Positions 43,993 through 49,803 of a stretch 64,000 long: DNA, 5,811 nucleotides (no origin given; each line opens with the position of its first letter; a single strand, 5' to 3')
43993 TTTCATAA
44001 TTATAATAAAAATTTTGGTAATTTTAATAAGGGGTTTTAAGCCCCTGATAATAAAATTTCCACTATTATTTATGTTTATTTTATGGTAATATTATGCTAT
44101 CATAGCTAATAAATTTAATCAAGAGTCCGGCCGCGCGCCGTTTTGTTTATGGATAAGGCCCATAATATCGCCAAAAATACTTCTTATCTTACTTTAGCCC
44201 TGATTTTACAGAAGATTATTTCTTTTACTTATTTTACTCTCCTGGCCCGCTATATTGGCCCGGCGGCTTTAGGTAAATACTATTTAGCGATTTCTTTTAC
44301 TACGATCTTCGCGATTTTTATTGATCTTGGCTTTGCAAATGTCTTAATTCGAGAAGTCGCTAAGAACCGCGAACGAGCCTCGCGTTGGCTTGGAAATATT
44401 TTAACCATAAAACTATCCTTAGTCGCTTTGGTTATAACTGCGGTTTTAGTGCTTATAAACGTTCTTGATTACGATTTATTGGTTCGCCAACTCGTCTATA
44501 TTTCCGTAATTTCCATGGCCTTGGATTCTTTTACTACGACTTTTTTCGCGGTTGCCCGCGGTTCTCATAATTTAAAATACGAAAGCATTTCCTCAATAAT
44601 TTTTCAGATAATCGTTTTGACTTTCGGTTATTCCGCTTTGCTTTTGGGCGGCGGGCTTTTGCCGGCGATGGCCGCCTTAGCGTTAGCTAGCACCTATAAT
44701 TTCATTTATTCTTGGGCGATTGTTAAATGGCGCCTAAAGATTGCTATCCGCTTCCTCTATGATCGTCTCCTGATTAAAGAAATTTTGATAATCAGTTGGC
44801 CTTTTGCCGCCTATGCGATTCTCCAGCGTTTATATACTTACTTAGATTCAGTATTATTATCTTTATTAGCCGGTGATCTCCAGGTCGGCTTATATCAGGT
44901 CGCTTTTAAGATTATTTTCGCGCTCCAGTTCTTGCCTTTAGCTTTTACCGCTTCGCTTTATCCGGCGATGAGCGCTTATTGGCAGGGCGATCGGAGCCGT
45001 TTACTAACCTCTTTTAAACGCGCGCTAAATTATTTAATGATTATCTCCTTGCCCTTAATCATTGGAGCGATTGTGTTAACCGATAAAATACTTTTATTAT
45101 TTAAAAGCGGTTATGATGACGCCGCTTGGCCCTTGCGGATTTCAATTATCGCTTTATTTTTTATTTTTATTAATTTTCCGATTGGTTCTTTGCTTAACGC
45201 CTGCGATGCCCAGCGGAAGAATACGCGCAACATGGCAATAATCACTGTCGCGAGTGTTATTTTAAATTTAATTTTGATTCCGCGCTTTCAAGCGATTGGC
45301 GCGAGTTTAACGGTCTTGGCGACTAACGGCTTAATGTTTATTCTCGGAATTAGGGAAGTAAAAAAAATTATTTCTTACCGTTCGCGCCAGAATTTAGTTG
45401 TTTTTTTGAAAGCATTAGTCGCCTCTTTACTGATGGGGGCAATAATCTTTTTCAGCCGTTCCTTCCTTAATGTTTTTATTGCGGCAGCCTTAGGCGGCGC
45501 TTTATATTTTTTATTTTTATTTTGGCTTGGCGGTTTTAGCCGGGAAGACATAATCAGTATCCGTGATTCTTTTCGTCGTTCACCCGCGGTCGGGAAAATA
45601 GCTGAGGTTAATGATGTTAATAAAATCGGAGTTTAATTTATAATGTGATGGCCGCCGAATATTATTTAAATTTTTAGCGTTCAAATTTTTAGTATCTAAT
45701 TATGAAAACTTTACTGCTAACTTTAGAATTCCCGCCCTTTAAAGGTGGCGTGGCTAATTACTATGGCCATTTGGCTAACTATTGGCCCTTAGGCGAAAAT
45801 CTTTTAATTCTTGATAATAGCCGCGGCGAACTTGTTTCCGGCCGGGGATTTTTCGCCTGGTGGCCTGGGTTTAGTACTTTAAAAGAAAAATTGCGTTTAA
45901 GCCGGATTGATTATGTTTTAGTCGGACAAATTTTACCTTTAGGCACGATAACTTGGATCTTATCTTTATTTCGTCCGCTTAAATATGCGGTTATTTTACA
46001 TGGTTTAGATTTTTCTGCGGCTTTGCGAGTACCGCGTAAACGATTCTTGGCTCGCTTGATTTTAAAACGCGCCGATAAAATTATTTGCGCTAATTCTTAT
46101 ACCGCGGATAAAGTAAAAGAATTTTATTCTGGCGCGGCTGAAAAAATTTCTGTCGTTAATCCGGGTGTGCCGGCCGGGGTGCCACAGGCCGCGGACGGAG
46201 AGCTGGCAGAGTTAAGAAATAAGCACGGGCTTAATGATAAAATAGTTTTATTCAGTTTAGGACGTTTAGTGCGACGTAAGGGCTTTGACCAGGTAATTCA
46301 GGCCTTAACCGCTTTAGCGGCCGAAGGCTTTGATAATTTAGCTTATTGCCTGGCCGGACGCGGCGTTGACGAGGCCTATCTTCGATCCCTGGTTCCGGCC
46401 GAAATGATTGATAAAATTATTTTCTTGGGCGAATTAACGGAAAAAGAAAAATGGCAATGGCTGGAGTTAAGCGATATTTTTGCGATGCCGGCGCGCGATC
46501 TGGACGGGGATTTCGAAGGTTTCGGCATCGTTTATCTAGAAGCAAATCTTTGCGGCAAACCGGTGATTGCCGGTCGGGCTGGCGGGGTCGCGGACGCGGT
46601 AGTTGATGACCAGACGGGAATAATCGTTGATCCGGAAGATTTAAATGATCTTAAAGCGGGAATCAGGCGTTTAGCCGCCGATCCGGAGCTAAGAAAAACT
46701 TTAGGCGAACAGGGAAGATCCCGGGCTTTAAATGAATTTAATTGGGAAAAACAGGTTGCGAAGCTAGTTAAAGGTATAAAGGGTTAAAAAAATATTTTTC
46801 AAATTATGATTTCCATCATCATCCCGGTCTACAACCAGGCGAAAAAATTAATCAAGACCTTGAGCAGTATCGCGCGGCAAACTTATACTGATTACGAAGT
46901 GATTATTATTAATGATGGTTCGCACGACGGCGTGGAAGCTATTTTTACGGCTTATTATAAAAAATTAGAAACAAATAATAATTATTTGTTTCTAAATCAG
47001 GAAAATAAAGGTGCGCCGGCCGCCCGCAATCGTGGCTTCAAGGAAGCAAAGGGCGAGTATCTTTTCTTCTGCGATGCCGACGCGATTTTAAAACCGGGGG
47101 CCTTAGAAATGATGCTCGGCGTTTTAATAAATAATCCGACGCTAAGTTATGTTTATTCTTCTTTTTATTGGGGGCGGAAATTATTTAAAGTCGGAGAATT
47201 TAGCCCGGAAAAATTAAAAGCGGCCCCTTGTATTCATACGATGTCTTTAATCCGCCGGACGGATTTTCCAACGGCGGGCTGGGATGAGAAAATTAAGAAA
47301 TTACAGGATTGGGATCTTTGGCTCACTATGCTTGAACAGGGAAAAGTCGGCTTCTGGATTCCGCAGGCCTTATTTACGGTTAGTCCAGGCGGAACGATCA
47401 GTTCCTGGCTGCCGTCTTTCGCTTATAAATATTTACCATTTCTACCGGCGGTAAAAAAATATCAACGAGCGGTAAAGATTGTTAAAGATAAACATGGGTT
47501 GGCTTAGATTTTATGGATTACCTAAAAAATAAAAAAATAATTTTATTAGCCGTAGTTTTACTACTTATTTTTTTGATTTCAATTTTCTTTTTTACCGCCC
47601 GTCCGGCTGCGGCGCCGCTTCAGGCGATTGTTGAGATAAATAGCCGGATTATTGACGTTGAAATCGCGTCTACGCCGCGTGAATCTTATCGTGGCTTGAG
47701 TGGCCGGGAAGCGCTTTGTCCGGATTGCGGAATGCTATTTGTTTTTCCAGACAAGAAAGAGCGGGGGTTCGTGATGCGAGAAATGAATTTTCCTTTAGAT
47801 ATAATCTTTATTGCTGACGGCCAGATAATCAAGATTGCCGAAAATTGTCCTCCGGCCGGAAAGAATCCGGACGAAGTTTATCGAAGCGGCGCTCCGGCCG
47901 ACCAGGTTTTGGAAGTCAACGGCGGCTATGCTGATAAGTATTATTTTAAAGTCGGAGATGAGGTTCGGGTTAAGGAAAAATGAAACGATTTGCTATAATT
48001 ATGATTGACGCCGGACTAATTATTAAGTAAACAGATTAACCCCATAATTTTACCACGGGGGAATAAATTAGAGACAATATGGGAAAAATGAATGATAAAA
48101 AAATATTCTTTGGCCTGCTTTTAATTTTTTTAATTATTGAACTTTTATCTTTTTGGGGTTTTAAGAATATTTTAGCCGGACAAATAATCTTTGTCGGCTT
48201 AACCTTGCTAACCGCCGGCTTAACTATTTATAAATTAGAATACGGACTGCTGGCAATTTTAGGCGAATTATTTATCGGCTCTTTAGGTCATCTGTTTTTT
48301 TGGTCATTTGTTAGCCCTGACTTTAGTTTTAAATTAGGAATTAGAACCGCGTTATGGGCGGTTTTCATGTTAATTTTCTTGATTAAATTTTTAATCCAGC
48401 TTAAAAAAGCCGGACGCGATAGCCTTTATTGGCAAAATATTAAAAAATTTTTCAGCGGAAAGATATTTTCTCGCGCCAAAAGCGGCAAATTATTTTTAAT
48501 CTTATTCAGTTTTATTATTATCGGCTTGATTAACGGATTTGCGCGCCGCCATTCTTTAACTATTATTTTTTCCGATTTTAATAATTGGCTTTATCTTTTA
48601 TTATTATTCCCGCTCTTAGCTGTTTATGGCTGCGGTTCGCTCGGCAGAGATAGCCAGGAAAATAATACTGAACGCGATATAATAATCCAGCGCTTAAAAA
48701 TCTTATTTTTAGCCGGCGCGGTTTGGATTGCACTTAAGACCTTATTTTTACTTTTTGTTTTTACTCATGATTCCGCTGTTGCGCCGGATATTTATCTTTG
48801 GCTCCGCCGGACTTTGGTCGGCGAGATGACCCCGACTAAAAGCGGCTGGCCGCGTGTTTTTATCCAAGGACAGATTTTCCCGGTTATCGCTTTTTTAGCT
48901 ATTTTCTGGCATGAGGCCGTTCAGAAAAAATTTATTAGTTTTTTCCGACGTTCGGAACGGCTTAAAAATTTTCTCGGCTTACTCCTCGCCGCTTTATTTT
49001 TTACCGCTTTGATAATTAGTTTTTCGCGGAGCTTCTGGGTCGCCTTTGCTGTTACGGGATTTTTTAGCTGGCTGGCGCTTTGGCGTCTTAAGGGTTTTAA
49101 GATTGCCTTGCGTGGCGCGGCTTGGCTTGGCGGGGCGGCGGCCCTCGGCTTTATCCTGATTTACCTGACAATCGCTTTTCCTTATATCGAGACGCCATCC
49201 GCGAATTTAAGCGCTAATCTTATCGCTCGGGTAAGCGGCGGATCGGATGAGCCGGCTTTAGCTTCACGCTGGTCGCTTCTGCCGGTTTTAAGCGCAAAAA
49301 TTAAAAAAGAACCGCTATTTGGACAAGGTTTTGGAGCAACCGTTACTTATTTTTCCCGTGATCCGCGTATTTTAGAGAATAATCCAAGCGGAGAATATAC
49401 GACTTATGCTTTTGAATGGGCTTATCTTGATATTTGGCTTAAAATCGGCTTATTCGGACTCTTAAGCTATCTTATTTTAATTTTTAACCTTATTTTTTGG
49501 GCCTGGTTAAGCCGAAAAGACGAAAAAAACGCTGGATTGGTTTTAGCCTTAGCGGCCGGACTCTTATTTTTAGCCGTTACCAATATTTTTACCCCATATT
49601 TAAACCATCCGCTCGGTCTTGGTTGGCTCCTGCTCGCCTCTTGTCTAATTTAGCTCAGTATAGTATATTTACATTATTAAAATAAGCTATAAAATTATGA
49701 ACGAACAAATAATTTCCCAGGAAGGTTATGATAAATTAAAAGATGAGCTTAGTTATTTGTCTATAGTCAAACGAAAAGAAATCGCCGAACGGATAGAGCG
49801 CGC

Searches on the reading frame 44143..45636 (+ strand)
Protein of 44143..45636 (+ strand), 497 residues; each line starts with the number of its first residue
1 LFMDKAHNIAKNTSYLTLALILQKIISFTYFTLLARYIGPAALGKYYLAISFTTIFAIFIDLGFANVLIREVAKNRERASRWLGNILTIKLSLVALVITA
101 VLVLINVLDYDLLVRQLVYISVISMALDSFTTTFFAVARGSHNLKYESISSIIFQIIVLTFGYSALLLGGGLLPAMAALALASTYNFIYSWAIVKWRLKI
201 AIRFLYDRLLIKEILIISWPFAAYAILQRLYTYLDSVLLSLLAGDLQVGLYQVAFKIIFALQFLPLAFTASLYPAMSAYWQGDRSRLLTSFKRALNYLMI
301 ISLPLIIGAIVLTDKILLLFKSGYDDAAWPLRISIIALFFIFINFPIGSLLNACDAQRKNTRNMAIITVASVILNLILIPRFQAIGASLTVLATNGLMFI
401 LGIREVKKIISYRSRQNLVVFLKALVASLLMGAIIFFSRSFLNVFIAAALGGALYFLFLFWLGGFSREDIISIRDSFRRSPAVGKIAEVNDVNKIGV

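Call 79: search_protein_families(library=pfam, proteins=[window:44143-45636:+], max_evalue=0.00001)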
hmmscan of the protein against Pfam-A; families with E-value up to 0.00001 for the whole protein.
window:44143-45636:+ (497 aa): 3 families
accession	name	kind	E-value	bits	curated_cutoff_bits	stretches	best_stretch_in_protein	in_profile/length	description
PF01943.22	Polysacc_synt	-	5.8e-39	134.6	28.2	1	10-279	2-273/274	Polysaccharide biosynthesis protein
PF13440.11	Polysacc_synt_3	-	7.6e-20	71.8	23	1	33-319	1-282/293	Polysaccharide biosynthesis protein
PF01554.23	MatE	-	2.3e-10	40.8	24.9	1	220-378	1-158/161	MatE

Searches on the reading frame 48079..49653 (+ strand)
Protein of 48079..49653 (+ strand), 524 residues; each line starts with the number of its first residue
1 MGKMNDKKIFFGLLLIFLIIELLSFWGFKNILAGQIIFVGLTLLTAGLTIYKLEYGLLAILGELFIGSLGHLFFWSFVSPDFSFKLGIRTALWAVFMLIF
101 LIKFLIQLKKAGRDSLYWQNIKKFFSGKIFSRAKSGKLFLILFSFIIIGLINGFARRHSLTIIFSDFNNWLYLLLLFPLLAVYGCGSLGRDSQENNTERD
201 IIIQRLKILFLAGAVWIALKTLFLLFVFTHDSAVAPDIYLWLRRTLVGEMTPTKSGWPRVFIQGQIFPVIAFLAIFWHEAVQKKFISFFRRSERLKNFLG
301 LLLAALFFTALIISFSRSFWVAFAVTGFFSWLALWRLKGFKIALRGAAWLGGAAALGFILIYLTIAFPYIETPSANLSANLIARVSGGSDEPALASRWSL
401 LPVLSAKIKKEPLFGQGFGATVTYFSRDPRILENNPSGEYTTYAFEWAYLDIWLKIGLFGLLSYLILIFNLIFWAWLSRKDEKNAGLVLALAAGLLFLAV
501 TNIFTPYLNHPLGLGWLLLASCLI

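Call 79: search_protein_families(library=pfam, proteins=[window:48079-49653:+], max_evalue=0.00001)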
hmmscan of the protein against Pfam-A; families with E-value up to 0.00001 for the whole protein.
window:48079-49653:+ (524 aa): 1 family
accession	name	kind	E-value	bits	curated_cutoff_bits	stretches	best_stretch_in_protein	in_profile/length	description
PF04932.20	Wzy_C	-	1.2e-11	45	31.7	1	303-465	2-149/149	O-Antigen ligase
